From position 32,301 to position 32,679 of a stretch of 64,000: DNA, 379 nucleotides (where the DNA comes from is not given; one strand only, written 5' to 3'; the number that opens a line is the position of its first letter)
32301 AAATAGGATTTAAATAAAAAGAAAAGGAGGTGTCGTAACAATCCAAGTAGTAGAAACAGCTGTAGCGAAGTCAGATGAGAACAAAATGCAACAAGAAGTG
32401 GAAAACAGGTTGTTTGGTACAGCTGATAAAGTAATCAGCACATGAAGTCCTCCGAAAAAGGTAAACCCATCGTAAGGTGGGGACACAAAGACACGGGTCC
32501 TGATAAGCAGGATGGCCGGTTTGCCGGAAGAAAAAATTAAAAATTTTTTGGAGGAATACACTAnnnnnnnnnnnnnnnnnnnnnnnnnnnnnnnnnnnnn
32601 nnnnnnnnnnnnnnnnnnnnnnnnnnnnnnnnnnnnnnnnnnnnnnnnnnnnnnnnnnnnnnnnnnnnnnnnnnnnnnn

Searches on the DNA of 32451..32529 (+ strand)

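Call 51: build_rna_model(alignment_id=A4, structure=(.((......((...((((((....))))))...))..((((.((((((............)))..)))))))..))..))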
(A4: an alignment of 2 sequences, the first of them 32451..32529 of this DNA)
Model R1 built from alignment A4 (2 sequences, 80 columns); structure: as given.
model positions 80; base pairs 21; branch points 1; effective number of sequences 1.17; information 0.709 bits per position. Calibrated on 0.2 Mb of random sequence (short: E-values are rough).
structure used (alignment columns):
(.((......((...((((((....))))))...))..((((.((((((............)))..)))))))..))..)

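Call 52: search_with_rna_model(model_id=R1, sources=[window, L001, L005, L006, L007, L008, L009, L010, L011, L012, L013, L014, L015, L016, L017, L018, L019, L020, L021, L022, L023, L024, L025, L026, L027, L028, L029, L030, L031, L032, L033, L034, L035, L036, L037, L038, L039, L040, L041, L042, L043, L044, L045, L046, L047, L048, L049, L050, L051, L052, L053, L054, L055, L056, L057, L058, L059, L060, L061, L062, L063, L064, L065, L066, L067, L068, L069, L070, L071, L072, L073, L074, L075, L076, L077, L078, L079, L080, L081, L082, L083, L084], max_evalue=0.01, make_alignment=true)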
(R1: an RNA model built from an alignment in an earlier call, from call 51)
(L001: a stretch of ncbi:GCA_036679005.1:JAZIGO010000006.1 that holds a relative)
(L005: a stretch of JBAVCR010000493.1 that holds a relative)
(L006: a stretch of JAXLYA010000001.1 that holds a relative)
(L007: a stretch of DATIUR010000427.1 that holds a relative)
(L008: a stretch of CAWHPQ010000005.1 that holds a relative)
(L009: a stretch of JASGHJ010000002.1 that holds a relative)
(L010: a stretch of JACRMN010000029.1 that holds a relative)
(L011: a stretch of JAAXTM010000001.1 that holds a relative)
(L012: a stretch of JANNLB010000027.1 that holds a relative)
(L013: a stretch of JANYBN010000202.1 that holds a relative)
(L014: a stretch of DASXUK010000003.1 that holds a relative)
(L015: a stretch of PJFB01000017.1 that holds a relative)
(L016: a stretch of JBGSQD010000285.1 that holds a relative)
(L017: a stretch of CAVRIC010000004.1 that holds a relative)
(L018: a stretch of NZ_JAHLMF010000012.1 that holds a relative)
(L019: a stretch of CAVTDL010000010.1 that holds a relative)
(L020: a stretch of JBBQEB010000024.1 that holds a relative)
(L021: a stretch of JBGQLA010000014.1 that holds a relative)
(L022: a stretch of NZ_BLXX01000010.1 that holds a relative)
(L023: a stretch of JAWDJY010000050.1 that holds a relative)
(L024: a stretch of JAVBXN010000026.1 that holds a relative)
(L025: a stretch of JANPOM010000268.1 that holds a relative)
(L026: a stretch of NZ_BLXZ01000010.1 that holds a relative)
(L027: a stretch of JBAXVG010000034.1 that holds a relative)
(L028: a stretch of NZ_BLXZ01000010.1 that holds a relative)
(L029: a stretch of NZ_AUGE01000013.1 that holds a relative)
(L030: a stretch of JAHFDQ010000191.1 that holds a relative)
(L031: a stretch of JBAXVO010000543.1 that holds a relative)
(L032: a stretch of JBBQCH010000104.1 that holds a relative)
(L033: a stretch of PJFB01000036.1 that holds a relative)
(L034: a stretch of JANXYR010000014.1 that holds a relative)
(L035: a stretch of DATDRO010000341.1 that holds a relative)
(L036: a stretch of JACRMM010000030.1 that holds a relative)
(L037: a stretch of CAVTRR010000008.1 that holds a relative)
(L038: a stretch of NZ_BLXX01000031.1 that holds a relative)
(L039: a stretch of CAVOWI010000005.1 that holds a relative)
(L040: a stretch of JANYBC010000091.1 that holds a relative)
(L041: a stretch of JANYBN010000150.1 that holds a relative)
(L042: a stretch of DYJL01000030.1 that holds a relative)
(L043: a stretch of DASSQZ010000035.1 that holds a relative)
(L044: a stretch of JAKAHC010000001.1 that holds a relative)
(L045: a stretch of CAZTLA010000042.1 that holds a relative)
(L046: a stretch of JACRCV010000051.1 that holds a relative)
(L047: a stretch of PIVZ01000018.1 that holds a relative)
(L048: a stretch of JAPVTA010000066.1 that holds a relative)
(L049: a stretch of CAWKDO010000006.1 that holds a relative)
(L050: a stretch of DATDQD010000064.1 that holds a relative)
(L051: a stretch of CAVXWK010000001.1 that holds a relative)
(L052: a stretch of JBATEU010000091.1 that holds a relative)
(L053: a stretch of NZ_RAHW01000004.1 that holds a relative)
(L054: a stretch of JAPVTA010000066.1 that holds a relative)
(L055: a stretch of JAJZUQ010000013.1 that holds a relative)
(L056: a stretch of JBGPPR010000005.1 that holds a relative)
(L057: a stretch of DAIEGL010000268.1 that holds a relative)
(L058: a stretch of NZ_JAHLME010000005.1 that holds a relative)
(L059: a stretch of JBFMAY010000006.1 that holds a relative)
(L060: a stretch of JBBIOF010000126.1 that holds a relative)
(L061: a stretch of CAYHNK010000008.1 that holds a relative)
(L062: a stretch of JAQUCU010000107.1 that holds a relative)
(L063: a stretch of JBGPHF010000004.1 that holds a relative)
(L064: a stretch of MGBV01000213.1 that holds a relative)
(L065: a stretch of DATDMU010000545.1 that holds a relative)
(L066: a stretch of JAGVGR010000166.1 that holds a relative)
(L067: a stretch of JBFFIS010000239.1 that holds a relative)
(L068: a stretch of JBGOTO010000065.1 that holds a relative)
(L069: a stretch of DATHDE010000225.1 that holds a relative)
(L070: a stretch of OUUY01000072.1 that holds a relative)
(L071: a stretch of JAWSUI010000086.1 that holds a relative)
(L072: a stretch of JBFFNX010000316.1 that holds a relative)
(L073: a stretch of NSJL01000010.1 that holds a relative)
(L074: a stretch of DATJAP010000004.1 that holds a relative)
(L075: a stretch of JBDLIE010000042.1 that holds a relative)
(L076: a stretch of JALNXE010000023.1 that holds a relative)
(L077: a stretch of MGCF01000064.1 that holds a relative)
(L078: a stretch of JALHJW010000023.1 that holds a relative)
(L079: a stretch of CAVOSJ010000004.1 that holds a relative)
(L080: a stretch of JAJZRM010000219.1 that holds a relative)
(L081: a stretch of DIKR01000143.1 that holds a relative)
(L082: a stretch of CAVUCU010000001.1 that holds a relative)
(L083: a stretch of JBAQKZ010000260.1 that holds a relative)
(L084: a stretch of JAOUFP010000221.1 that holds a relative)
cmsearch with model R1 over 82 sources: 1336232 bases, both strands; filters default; matches with E-value up to 0.01: 31.
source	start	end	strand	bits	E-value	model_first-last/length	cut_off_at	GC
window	32451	32529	+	97.3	1.2e-27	1-80/80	no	0.53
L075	6769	6847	+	75.3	1.5e-20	1-80/80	no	0.52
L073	9893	9969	+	73.9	4.2e-20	1-80/80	no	0.6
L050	1097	1181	+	73.6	5.2e-20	1-80/80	no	0.62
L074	7884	7963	+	73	8.5e-20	1-80/80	no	0.61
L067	2188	2265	+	72.5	1.2e-19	1-80/80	no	0.55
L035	9907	9983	+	72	1.7e-19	1-80/80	no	0.66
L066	7486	7573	+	71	3.6e-19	1-80/80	no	0.64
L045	6171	6245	+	71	3.7e-19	1-80/80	no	0.64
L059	9884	9960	+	66.5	1.1e-17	1-80/80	no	0.64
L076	9884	9960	+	66.2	1.3e-17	1-80/80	no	0.58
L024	3210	3294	+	66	1.6e-17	1-80/80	no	0.49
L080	2354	2438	+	65.6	2e-17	1-80/80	no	0.61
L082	8859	8936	+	64.9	3.4e-17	1-80/80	no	0.56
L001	9897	9977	+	64.4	5.2e-17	1-80/80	no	0.65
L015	820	906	+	63.2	1.2e-16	1-80/80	no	0.55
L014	9891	9977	+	62.6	2e-16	1-80/80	no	0.48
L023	1169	1253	+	62.2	2.6e-16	1-80/80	no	0.47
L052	111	200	+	61.9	3.3e-16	1-80/80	no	0.6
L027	3943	4025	+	61.8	3.6e-16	1-80/80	no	0.53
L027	9821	9905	+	60.4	9.7e-16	1-80/80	no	0.51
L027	11669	11753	+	60.4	9.7e-16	1-80/80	no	0.51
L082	5315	5394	+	59.3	2.3e-15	1-80/80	no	0.59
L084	2445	2522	+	58.1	5.4e-15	1-80/80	no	0.62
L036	9864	9939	+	56.4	2e-14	1-80/80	no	0.76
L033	239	324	+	55.5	3.8e-14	1-80/80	no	0.56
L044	9893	9975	+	52.8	2.8e-13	1-80/80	no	0.73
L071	1392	1472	+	48.5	7e-12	1-80/80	no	0.81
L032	476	557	+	47.9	1e-11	1-80/80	no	0.55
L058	3040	3115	+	42.1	7.9e-10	1-80/80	no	0.61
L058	2841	2916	+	40.5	2.7e-09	1-80/80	no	0.59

Alignment A5: 31 matches aligned to the model, 101 columns, each read 5' to 3' on its own strand. Consensus structure (alignment columns), stored with it:
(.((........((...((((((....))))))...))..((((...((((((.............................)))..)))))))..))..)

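Call 89: search_with_rna_model(model_id=R1, sources=[L085], max_evalue=0.01, show_alignments=1)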
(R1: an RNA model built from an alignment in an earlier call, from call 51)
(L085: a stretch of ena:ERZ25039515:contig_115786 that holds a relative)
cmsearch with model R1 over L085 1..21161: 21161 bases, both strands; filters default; matches with E-value up to 0.01: 1.
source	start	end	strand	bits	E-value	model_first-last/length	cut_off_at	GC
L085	9893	9971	+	97.3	1.9e-29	1-80/80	no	0.53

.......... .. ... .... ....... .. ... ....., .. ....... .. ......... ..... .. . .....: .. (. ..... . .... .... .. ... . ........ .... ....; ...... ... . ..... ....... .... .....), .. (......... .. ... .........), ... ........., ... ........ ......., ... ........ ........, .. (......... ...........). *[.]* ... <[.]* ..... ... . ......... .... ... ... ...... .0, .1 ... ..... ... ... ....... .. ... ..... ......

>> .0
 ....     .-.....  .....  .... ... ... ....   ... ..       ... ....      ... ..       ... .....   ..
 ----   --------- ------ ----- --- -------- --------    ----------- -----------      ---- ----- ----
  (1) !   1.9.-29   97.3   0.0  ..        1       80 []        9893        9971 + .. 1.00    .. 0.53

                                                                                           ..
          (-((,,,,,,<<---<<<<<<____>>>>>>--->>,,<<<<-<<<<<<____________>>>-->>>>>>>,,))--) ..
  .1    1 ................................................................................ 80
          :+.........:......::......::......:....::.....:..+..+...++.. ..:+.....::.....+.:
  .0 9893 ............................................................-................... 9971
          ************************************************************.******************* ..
